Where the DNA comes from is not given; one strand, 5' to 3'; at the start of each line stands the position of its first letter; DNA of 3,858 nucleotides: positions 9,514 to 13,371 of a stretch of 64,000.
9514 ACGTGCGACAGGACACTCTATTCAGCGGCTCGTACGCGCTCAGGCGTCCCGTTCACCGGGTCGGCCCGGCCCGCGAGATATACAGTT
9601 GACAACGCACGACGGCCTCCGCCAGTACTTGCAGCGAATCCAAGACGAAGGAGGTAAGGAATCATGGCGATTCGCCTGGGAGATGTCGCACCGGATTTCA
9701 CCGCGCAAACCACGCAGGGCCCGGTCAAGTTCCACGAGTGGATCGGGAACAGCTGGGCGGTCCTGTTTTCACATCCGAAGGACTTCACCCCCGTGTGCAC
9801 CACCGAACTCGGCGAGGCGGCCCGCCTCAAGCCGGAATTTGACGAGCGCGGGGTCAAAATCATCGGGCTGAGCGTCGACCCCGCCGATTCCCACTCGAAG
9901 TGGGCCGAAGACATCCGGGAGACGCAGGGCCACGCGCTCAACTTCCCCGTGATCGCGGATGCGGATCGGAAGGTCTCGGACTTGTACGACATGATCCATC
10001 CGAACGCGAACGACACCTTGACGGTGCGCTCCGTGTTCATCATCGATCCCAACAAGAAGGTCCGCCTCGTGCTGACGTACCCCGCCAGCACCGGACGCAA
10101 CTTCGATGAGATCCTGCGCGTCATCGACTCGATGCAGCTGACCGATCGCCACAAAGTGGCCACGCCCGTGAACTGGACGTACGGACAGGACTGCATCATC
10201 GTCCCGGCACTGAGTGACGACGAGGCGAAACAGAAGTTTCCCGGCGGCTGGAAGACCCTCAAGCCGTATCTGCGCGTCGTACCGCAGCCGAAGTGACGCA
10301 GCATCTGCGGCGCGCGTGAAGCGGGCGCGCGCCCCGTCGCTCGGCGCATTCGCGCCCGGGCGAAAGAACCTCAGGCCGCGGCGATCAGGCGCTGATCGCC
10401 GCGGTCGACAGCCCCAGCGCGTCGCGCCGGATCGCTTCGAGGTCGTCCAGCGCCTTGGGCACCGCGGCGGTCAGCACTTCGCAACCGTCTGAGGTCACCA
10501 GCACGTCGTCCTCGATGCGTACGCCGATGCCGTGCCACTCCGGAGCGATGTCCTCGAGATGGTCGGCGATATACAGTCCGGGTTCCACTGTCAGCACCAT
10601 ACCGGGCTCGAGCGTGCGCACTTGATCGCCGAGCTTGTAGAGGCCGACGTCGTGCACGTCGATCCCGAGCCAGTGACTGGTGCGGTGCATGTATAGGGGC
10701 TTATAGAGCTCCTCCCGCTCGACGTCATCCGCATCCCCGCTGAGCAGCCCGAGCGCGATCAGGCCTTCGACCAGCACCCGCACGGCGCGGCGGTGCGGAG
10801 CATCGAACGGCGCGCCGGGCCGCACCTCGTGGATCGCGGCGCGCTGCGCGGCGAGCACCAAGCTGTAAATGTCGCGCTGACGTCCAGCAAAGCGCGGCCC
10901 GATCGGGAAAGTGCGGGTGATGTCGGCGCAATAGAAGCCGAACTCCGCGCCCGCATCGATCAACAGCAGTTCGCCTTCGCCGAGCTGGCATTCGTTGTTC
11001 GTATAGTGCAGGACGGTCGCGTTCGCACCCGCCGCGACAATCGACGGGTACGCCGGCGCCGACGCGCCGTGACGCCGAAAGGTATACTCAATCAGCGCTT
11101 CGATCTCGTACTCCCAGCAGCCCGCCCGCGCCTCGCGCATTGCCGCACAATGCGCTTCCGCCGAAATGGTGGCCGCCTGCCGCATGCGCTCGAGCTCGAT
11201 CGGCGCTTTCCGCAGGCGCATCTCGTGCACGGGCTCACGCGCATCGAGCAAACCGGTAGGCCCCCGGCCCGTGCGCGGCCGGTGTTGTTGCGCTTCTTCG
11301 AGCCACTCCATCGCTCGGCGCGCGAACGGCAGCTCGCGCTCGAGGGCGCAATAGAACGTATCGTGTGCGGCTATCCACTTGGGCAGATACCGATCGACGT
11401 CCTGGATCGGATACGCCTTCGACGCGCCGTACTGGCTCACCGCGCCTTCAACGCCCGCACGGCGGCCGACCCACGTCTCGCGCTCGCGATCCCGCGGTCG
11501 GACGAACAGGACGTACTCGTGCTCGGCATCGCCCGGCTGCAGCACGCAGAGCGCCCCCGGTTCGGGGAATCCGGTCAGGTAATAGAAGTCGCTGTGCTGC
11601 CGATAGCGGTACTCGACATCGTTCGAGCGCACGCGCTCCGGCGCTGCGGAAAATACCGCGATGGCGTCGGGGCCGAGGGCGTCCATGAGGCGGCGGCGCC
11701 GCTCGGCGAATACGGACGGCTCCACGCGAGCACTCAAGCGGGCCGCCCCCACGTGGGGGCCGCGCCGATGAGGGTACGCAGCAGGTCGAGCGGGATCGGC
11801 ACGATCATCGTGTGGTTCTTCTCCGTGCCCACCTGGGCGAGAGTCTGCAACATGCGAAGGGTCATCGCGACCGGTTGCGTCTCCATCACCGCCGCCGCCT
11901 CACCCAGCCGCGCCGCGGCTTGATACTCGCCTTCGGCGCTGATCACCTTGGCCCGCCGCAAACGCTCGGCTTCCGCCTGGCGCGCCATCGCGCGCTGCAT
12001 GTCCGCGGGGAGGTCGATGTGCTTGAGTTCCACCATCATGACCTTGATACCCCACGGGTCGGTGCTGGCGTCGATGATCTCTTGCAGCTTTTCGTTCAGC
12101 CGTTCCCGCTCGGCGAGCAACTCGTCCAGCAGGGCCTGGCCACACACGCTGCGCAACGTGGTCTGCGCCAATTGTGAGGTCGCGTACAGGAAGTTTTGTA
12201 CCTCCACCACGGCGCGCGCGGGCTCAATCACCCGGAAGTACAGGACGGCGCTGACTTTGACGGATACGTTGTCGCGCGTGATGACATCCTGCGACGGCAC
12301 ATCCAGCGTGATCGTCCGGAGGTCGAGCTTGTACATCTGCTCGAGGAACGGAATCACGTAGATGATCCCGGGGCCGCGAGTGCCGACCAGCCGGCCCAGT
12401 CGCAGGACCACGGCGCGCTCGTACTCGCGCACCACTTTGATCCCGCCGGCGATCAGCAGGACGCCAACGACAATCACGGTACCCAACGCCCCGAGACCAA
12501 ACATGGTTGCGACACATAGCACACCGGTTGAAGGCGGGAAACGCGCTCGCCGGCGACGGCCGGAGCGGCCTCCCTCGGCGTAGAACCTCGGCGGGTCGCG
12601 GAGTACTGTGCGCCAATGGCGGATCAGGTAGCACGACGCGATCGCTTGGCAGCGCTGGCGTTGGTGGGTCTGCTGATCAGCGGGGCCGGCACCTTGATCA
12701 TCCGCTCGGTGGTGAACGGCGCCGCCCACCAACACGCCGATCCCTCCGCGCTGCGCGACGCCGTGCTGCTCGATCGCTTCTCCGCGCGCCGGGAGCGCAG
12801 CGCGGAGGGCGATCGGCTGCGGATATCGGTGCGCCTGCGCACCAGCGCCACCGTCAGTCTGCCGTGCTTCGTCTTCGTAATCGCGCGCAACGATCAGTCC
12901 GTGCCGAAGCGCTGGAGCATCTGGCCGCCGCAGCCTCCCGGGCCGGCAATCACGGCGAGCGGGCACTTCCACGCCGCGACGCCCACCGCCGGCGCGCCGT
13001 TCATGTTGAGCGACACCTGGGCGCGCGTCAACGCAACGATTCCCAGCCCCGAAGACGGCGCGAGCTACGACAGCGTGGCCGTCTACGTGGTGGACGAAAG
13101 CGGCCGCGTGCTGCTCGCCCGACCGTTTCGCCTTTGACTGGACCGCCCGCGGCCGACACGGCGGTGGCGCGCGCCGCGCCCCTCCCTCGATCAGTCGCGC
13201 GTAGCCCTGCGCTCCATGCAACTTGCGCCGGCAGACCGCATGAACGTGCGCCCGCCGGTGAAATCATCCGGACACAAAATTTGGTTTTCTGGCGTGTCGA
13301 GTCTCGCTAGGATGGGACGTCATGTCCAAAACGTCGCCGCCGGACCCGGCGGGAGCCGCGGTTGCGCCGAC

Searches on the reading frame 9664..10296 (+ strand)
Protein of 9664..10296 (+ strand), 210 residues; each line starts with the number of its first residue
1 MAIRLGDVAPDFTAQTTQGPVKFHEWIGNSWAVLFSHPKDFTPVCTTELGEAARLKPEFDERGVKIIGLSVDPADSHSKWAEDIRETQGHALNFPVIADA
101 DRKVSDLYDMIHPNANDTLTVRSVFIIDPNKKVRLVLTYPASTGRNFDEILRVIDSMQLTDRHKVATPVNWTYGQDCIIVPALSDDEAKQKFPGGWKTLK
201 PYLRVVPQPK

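Call 65: search_protein_families(library=pfam, proteins=[window:9664-10296:+], max_evalue=0.0001)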
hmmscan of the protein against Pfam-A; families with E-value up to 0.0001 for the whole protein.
window:9664-10296:+ (210 aa): 3 families
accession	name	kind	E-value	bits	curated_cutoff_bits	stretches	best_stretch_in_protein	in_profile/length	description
PF00578.27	AhpC-TSA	-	5.1e-35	120.6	26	1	6-135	2-123/124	AhpC/TSA family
PF08534.16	Redoxin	-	1.6e-15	57.6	26.6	1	6-140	3-135/148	Redoxin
PF10417.14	1-cysPrx_C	-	1.3e-11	44.7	21.1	1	157-194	2-40/41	C-terminal domain of 1-Cys peroxiredoxin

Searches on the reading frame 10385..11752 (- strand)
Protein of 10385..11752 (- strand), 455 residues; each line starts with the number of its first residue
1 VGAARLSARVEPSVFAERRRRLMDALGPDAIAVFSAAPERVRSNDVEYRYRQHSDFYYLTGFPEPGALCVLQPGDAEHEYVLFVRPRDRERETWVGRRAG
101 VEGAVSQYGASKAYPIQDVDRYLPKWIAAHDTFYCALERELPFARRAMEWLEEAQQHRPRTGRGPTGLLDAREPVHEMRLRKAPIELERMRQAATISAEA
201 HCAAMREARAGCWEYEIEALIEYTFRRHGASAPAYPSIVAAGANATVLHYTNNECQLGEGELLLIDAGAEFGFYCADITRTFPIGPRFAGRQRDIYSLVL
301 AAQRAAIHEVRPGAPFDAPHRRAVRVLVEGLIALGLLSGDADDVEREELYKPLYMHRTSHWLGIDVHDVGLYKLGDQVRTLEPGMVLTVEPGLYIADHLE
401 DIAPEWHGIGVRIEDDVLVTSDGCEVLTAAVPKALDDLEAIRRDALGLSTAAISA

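Call 65: search_protein_families(library=pfam, proteins=[window:10385-11752:-], max_evalue=0.0001)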
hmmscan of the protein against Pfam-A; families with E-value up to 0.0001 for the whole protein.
window:10385-11752:- (455 aa): 2 families
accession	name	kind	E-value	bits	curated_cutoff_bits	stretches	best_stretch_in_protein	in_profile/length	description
PF00557.29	Peptidase_M24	-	3.8e-63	213.5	23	1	188-420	1-207/208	Metallopeptidase family M24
PF05195.22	AMP_N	-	9.4e-40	135.5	24.6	1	15-133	1-120/121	Aminopeptidase P, N-terminal domain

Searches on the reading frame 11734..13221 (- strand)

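Call 65: search_protein_families(library=pfam, proteins=[window:11734-13221:-], max_evalue=0.0001)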
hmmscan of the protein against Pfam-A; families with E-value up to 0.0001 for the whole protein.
window:11734-13221:- (495 aa): 1 family
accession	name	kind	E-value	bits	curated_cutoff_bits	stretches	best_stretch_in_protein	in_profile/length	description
PF01145.31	Band_7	-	8.2e-39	133.9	23.6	1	262-432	1-175/176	SPFH domain / Band 7 family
